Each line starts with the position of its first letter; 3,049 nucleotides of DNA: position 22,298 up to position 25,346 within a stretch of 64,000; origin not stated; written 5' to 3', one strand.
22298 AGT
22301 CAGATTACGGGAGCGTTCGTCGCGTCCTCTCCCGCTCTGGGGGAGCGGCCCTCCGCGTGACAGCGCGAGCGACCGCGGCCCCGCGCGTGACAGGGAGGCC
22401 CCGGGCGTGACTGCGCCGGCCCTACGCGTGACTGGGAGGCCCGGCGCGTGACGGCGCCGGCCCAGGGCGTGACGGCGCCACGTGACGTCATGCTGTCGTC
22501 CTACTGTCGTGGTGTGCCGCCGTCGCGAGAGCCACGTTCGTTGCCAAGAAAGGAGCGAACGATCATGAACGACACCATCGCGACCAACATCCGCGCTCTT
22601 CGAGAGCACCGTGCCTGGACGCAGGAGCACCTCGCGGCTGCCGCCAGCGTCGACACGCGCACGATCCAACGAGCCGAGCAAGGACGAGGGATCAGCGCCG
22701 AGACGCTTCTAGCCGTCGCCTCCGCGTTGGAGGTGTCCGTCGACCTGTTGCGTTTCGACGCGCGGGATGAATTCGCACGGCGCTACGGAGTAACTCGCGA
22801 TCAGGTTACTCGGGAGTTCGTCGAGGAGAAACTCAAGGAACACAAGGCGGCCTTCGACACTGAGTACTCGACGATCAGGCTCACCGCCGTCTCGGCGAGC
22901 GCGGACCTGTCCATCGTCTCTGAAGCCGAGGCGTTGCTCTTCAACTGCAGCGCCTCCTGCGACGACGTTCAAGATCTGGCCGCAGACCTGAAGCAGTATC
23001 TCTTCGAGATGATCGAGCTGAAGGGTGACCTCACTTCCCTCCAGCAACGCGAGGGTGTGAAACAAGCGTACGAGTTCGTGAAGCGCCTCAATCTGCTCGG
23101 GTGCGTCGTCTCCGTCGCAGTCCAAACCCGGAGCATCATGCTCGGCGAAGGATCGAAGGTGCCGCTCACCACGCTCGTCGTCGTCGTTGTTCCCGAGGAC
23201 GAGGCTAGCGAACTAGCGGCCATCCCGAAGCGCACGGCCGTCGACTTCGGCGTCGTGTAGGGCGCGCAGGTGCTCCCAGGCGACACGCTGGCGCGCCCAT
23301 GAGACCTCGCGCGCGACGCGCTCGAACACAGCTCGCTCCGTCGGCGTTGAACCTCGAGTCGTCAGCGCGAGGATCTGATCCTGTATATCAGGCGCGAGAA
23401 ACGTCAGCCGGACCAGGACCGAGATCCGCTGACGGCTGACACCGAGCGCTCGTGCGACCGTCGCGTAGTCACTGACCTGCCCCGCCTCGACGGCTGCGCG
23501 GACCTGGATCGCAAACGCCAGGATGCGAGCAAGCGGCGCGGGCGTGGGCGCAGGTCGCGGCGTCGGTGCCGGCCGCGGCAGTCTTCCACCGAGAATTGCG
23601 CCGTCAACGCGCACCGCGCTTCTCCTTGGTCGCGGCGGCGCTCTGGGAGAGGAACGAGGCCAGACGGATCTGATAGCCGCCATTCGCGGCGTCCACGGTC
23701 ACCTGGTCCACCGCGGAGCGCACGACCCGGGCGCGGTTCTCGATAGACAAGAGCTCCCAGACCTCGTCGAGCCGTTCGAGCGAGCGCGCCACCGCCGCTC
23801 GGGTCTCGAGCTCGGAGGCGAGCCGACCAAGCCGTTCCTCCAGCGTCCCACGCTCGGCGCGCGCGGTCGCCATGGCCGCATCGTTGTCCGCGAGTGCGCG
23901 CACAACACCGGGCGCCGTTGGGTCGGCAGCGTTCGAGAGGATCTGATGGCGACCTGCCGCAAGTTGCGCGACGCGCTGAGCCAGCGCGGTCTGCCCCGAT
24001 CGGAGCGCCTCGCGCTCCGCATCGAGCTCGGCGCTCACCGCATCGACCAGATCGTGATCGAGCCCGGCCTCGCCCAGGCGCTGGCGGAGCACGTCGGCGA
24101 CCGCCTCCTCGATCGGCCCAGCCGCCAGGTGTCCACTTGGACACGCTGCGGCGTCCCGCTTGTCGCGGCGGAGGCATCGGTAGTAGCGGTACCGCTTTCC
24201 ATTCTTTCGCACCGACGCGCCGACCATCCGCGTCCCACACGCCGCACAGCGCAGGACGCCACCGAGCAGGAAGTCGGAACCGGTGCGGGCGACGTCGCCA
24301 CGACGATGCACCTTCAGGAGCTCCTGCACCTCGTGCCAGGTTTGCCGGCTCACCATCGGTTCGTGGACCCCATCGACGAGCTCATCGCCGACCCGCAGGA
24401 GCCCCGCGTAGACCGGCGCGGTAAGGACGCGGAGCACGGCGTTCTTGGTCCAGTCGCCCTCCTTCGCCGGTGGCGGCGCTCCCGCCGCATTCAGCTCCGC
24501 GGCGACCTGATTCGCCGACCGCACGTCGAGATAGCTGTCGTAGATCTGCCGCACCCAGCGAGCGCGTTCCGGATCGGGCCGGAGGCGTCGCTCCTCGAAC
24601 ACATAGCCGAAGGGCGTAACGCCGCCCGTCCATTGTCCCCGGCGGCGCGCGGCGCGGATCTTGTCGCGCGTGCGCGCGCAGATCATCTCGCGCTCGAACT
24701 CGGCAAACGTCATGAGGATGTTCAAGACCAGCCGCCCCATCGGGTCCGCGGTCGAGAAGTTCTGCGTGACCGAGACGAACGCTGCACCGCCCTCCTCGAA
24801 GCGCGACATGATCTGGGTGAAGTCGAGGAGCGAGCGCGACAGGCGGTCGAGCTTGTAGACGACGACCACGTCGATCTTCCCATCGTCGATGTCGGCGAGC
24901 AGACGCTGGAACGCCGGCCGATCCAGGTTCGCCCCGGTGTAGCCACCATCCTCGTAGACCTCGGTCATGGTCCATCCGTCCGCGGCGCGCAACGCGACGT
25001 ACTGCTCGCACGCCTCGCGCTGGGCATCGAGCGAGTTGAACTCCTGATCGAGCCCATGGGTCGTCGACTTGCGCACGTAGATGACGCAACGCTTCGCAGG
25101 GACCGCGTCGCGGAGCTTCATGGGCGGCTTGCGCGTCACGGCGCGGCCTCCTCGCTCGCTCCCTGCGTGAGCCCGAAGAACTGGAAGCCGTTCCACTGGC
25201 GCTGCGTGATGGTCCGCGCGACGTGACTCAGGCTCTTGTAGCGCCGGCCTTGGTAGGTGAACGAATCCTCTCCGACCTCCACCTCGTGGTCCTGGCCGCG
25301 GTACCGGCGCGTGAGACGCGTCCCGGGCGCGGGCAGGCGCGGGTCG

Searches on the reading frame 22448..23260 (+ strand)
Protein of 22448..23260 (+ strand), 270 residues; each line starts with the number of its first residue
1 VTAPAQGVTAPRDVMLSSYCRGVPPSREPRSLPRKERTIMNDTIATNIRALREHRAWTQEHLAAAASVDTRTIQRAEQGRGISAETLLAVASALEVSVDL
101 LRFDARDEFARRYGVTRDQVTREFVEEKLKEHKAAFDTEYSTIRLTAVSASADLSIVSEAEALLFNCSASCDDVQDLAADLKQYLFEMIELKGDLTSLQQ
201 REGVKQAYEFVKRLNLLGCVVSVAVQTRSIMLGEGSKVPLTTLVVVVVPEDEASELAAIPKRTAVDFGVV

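Call 33: search_protein_families(library=phrogs, proteins=[window:22448-23260:+], max_evalue=0.0001)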
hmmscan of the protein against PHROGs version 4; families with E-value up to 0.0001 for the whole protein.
window:22448-23260:+ (270 aa): 8 families
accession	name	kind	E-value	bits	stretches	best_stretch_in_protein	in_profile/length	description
phrog_5823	-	transcription regulation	2.4e-10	41.1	1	40-106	3-71/404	transcriptional regulator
phrog_3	-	transcription regulation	4.8e-10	40.8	1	35-126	81-168/430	transcriptional repressor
phrog_8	-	transcription regulation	9.6e-10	39.4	1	35-110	68-224/346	transcriptional regulator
phrog_7241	-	transcription regulation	2.2e-06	28.7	1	46-101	64-120/122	transcriptional regulator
phrog_4583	-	transcription regulation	7.1e-06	27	1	36-99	3-67/81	transcriptional repressor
phrog_2439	-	transcription regulation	2.1e-05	24.6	1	45-134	9-103/367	transcriptional regulator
phrog_2104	-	unknown function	2.4e-05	25.5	0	45-92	41-91/103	-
phrog_2328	-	transcription regulation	8.8e-05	23.3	0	39-99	11-72/128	transcriptional repressor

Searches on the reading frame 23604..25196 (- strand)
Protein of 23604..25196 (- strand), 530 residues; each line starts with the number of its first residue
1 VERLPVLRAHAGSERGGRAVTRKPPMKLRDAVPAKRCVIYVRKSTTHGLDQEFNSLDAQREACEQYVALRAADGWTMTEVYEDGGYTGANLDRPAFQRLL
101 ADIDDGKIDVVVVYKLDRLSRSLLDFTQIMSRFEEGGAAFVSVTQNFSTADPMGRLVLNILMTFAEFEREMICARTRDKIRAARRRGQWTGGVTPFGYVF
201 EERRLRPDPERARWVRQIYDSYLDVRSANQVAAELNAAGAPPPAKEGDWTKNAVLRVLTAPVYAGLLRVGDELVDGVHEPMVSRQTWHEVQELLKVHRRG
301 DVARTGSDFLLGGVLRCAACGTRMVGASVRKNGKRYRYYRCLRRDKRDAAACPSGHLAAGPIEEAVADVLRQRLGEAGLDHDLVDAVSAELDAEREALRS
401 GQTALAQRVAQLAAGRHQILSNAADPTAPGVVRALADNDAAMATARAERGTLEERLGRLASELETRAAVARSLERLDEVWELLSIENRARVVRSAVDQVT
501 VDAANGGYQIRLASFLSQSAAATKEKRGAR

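Call 33: search_protein_families(library=phrogs, proteins=[window:23604-25196:-], max_evalue=0.0001)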
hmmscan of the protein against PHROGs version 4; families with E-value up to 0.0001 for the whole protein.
window:23604-25196:- (530 aa): 3 families
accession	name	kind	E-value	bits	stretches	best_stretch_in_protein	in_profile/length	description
phrog_95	-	integration and excision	3.4e-125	420.1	1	25-507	78-561/651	integrase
phrog_125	-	DNA, RNA and nucleotide metabolism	2.5e-45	156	1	30-267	15-209/254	DNA invertase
phrog_6620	-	integration and excision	1.3e-09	39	1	33-165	54-176/201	transposase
